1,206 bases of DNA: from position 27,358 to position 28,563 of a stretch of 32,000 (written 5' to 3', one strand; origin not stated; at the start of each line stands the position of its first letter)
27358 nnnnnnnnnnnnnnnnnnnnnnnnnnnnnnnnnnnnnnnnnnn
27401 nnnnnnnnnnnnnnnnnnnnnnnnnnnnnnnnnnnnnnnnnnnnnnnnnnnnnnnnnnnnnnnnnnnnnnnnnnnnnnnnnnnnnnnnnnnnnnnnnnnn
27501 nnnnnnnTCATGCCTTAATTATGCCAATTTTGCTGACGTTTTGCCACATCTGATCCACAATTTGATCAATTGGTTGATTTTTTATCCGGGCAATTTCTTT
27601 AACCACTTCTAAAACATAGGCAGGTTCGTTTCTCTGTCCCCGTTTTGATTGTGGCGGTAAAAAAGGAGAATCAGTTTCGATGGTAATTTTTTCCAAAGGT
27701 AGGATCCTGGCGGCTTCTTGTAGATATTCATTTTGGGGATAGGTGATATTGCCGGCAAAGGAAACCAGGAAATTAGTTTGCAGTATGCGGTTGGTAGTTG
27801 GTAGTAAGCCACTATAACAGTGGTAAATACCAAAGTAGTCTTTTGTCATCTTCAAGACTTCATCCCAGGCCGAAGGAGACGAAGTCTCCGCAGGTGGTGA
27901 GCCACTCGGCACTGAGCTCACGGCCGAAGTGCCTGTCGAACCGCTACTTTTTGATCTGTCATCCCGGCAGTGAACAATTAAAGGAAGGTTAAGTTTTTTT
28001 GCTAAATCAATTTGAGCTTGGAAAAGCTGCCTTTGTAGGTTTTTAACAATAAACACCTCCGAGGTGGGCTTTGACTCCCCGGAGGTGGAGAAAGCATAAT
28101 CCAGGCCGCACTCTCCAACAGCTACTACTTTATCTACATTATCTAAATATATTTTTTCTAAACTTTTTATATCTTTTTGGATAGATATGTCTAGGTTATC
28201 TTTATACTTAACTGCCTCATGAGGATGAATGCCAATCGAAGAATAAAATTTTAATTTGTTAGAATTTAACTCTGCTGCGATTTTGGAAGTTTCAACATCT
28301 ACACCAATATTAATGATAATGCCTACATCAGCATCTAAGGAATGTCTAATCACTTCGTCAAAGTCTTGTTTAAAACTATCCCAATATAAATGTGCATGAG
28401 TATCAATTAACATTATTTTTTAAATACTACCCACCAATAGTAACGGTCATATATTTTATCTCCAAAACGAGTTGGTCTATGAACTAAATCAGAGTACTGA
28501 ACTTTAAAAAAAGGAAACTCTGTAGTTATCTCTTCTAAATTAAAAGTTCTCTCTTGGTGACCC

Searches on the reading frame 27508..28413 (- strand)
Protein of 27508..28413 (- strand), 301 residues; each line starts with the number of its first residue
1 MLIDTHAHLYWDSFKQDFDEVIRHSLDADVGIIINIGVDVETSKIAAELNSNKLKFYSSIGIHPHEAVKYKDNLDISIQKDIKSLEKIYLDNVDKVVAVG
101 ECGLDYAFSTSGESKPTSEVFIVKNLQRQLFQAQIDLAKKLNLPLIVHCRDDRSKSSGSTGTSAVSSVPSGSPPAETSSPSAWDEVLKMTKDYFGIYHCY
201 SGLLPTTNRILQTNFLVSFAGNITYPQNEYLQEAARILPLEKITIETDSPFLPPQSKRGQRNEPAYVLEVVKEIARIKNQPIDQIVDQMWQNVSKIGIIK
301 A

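Call 11: search_protein_families(library=pfam, proteins=[window:27508-28413:-], max_evalue=0.01)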
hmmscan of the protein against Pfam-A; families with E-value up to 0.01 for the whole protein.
window:27508-28413:- (301 aa): 1 family
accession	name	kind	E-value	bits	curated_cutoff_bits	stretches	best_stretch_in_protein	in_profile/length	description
PF01026.27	TatD_DNase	-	3.6e-62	210.5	27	1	3-295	1-250/253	TatD related DNase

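Call 32: find_homologous_proteins(query=window:27508-28413:-, max_evalue=1e-30)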
Query window:27508-28413:- (301 aa): 3956 proteins with E <= 1e-30 among 8000 candidates; the best 120 are listed.
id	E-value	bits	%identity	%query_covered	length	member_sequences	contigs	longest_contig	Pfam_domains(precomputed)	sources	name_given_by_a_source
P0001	1.2e-196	670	100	100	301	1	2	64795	PF01026.28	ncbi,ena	-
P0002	1.8e-112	394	61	98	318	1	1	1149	PF01026.28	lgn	-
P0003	9.1e-111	388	61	98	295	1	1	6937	PF01026.28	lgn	-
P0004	3.2e-108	380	62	98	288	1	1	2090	PF01026.28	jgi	jgi:TatD DNase family protein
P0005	4.7e-107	376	61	98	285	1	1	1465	PF01026.28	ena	-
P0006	1.5e-104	368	62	98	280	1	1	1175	PF01026.28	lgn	-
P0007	2.9e-104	367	60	98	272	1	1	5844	PF01026.28,PF01979.27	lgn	-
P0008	1.6e-103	364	60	98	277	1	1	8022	PF01026.28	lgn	-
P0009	1.6e-103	364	57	99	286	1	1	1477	PF01026.28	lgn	-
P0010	6.2e-103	362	59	98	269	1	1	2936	PF01026.28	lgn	-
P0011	8.8e-102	359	58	98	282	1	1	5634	PF01026.28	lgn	-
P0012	1.4e-101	358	60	98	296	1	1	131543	PF01026.28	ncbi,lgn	-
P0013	2.5e-101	357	59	98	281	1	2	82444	PF01026.28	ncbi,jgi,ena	-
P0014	3.4e-101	357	61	97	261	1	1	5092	PF01026.28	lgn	-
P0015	7.0e-101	356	60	98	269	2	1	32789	PF01026.28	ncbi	-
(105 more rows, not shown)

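Call 35: find_encoding_contigs(protein=P0001, flank=10000, max_places=4)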
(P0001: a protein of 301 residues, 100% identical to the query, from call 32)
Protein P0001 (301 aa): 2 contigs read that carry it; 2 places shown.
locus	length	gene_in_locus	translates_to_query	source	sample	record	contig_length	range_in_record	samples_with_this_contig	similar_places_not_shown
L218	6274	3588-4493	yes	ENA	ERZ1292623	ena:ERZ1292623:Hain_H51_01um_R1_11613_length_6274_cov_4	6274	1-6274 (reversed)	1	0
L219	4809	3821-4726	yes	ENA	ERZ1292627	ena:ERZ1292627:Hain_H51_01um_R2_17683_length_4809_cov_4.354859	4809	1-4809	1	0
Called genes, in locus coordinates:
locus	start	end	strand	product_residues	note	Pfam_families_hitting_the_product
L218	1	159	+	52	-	?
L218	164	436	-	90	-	-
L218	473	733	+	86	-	PF15919:HicB_lk_antitox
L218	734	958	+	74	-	PF07927:HicA_toxin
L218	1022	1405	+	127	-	-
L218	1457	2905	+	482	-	PF00133:tRNA-synt_1, PF01921:tRNA-synt_1f (faint), PF09334:tRNA-synt_1g, PF00133:tRNA-synt_1, PF01406:tRNA-synt_1e (weak)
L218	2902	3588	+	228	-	PF05724:TPMT, PF13489:Methyltransf_23, PF02353:CMAS, PF03848:TehB, PF08241:Methyltransf_11, PF08242:Methyltransf_12, PF13649:Methyltransf_25, PF13847:Methyltransf_31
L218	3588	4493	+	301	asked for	PF01026:TatD_DNase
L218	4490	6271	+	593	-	-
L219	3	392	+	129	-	?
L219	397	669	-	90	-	-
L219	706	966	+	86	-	PF15919:HicB_lk_antitox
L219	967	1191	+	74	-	PF07927:HicA_toxin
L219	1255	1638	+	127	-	-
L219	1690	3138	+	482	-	PF00133:tRNA-synt_1, PF01921:tRNA-synt_1f (faint), PF09334:tRNA-synt_1g, PF00133:tRNA-synt_1, PF01406:tRNA-synt_1e (weak)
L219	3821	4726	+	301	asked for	PF01026:TatD_DNase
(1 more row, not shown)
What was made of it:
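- The related tatD gene with its nested insertion is identical in two independent assemblies (call 35).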

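Call 42: find_encoding_contigs(protein=P0003, flank=3000, max_places=1)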
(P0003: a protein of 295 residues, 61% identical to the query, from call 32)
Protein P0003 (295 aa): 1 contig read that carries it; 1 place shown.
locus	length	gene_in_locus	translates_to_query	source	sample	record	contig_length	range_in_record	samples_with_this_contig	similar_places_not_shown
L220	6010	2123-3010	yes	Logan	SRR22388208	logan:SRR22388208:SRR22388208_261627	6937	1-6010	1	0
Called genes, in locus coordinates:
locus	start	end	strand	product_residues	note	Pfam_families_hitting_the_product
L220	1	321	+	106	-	?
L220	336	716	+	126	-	-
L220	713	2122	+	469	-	PF00133:tRNA-synt_1, PF09334:tRNA-synt_1g, PF00133:tRNA-synt_1, PF01406:tRNA-synt_1e (weak)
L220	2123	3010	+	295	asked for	PF01026:TatD_DNase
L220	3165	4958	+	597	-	-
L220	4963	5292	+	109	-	-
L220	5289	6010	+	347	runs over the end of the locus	PF00953:Glycos_transf_4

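Call 43: find_encoding_contigs(protein=P0002, flank=1000, max_places=1)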
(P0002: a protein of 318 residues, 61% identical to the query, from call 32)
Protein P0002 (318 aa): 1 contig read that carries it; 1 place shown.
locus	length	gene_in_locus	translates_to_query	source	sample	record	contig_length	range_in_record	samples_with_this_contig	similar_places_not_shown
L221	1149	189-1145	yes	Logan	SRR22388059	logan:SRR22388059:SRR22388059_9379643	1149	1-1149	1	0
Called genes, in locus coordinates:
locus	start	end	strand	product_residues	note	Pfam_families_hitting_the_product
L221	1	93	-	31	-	?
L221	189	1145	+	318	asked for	PF01026:TatD_DNase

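Call 44: find_encoding_contigs(protein=P0004, flank=1000, max_places=1)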
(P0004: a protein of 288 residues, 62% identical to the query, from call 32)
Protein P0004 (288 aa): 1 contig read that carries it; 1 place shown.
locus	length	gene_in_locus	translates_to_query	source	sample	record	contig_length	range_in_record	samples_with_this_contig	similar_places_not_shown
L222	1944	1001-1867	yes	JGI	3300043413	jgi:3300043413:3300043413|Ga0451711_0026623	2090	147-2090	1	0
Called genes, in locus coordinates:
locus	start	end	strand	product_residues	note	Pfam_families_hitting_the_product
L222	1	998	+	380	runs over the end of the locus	?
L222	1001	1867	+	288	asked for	PF01026:TatD_DNase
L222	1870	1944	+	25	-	?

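Call 74: list_cluster_members(proteins=[P0001])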
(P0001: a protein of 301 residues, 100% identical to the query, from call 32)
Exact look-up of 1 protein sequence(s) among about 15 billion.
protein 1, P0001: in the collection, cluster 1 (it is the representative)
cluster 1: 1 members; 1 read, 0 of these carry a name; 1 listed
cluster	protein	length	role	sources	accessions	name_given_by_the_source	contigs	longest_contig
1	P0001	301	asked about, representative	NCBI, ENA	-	-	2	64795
